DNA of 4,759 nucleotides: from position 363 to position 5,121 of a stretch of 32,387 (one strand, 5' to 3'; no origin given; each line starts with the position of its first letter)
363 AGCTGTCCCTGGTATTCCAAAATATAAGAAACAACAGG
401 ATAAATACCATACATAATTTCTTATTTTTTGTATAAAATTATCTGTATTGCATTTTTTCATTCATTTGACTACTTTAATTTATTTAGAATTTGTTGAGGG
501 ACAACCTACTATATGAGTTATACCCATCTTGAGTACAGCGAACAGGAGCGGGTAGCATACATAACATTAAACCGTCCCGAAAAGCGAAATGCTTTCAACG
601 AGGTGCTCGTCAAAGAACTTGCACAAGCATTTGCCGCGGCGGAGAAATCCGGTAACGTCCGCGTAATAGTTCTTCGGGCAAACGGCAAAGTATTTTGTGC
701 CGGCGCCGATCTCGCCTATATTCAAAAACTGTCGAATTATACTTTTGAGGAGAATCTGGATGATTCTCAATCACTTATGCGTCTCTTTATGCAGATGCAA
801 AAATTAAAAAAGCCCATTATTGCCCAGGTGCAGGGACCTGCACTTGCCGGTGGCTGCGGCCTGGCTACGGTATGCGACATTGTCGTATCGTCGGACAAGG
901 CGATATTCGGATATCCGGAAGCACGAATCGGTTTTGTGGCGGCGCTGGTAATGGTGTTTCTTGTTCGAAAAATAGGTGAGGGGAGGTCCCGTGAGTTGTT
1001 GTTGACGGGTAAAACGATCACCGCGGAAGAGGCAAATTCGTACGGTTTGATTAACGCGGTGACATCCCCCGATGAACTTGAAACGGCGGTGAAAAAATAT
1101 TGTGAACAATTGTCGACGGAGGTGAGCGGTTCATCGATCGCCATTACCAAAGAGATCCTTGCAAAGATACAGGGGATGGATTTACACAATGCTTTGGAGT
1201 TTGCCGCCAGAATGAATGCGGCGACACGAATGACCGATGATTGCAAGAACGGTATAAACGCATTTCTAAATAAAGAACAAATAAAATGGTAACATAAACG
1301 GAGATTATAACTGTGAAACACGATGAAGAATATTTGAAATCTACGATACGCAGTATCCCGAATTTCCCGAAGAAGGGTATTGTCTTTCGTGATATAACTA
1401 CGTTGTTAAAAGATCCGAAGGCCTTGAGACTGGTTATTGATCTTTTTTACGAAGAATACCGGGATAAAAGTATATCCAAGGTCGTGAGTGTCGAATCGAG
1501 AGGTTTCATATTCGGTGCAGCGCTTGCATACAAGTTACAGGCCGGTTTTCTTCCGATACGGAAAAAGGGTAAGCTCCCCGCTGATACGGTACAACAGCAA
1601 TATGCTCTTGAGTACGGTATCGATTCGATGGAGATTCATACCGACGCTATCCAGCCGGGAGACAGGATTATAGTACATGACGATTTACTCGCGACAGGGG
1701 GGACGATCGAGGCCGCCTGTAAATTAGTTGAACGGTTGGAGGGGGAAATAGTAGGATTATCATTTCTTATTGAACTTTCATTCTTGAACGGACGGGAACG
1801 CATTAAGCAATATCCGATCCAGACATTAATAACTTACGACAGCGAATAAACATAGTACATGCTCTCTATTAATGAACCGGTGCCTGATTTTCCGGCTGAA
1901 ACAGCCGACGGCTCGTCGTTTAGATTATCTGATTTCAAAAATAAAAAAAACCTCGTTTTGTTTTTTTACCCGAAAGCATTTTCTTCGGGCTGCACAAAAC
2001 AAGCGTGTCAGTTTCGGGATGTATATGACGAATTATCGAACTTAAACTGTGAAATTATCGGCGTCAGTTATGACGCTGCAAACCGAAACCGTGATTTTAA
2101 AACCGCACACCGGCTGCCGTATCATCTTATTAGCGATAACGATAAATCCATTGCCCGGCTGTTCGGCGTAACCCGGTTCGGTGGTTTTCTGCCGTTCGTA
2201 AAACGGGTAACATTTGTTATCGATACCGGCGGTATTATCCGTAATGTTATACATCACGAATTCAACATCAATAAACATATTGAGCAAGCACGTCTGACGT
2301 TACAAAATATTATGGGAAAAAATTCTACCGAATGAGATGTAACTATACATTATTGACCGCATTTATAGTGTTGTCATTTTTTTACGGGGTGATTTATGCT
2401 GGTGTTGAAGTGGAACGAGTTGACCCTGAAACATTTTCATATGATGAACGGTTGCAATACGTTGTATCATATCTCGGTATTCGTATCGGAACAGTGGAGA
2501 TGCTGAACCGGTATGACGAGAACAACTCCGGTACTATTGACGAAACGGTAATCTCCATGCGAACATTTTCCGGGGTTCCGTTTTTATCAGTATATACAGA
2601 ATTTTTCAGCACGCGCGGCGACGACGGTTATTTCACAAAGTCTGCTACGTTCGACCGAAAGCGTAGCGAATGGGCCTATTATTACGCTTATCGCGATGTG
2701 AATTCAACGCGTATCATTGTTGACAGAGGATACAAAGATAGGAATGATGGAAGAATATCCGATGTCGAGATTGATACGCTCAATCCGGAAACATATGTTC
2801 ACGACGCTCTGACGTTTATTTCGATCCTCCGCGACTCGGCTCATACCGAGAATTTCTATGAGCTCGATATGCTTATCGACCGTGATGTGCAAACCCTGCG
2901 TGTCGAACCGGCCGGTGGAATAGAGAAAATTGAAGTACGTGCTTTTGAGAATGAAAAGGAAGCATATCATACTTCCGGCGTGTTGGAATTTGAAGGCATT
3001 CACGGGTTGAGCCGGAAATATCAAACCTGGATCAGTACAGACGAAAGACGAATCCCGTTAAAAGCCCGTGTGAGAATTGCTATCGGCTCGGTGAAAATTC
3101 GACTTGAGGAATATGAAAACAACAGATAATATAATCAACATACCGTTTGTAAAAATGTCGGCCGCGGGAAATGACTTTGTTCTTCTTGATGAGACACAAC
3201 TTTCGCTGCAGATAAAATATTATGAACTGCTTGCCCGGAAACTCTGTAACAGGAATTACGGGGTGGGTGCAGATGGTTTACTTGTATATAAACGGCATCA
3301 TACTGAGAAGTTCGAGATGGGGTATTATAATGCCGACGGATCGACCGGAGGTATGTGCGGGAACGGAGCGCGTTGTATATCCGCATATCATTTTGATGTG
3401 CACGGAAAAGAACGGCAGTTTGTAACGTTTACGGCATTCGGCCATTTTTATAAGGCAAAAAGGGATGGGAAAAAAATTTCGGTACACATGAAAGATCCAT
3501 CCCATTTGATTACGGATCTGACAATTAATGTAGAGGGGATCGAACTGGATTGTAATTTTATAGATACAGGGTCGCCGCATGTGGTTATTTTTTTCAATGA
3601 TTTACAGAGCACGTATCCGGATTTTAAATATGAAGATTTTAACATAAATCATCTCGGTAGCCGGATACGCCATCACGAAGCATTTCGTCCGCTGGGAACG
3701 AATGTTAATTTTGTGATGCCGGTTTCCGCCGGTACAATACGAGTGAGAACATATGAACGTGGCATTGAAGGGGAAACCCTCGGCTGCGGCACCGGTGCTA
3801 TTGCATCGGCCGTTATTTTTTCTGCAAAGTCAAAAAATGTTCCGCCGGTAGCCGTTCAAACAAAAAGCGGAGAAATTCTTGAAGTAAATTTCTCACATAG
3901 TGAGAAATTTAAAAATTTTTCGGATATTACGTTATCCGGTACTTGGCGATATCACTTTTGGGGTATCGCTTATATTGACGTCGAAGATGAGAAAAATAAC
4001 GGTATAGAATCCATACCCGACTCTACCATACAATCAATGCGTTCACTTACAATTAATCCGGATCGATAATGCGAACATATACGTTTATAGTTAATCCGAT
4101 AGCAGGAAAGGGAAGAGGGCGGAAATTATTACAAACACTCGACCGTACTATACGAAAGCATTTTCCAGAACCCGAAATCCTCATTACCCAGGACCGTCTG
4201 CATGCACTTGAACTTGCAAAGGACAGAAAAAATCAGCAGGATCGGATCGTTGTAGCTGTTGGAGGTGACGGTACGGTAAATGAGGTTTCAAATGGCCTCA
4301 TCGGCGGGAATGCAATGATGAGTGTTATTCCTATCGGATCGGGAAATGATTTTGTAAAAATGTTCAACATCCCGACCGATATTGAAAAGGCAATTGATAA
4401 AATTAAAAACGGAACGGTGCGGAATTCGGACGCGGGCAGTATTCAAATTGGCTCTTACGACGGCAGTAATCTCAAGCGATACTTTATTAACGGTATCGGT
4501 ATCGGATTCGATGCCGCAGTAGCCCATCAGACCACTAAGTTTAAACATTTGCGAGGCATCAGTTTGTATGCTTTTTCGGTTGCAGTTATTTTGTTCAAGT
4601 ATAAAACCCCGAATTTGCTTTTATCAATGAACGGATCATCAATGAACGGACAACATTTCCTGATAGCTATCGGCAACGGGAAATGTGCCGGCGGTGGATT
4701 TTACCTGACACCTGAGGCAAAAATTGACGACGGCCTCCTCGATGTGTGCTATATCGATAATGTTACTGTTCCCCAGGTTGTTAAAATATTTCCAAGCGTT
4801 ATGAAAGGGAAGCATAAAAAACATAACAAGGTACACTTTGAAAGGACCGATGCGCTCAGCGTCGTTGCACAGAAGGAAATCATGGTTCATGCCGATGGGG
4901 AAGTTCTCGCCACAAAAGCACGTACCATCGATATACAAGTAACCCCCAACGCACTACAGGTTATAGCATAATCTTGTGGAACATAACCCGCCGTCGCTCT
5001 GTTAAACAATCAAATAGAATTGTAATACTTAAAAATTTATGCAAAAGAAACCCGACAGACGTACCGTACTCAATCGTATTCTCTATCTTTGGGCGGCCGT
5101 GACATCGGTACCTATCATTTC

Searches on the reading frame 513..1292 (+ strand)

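Call 109: search_protein_families(library=pfam, proteins=[window:513-1292:+], max_evalue=0.00001)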
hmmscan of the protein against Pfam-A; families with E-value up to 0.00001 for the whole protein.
window:513-1292:+ (259 aa): 2 families
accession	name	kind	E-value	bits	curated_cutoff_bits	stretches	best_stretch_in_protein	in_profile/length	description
PF00378.25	ECH_1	-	3.1e-61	207.3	27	1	10-259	2-248/251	Enoyl-CoA hydratase/isomerase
PF16113.10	ECH_2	-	3.9e-32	112.5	27.2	1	15-196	2-184/335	Enoyl-CoA hydratase/isomerase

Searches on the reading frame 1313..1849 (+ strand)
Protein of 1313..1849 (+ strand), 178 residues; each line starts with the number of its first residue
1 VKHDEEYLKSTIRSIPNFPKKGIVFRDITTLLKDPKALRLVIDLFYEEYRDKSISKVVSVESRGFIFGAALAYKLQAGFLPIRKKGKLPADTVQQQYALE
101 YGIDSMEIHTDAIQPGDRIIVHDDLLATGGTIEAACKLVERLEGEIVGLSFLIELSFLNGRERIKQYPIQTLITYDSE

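Call 109: search_protein_families(library=pfam, proteins=[window:1313-1849:+], max_evalue=0.00001)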
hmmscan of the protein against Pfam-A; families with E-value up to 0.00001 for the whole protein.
window:1313-1849:+ (178 aa): 1 family
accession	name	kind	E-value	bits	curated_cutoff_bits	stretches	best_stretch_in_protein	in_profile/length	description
PF00156.33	Pribosyltran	-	2e-14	53.7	26.3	1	29-153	3-124/158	Phosphoribosyl transferase domain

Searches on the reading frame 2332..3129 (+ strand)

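Call 109: search_protein_families(library=pfam, proteins=[window:2332-3129:+], max_evalue=0.00001)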
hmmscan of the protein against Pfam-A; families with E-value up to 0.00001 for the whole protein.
window:2332-3129:+ (265 aa): 1 family
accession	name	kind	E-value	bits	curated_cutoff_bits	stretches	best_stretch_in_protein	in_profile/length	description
PF11306.15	DUF3108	-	1.1e-07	32.3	26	1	43-258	2-208/209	Protein of unknown function (DUF3108)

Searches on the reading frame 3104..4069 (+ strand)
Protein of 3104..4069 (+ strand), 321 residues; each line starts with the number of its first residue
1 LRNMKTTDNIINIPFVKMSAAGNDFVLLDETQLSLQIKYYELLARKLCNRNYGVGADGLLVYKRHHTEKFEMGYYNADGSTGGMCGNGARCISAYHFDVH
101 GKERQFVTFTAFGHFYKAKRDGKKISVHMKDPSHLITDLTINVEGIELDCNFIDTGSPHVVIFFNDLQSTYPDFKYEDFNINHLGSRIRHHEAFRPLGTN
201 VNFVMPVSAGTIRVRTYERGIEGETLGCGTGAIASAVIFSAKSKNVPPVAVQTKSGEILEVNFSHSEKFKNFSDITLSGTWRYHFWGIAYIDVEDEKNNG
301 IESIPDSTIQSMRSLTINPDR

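Call 109: search_protein_families(library=pfam, proteins=[window:3104-4069:+], max_evalue=0.00001)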
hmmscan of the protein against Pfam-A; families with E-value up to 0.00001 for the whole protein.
window:3104-4069:+ (321 aa): 1 family
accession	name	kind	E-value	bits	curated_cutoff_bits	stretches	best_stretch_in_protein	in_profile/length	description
PF01678.24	DAP_epimerase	-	7.9e-38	129.7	34.7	2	15-133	1-119/121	Diaminopimelate epimerase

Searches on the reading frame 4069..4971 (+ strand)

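Call 109: search_protein_families(library=pfam, proteins=[window:4069-4971:+], max_evalue=0.00001)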
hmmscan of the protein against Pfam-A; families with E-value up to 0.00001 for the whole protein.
window:4069-4971:+ (300 aa): 2 families
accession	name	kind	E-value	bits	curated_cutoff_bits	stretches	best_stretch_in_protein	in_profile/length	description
PF19279.4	YegS_C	-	3.9e-31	108.4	27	1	143-299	3-157/158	YegS C-terminal NAD kinase beta sandwich-like domain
PF00781.29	DAGK_cat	-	5.9e-30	103.9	23.6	1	4-124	2-124/125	Diacylglycerol kinase catalytic domain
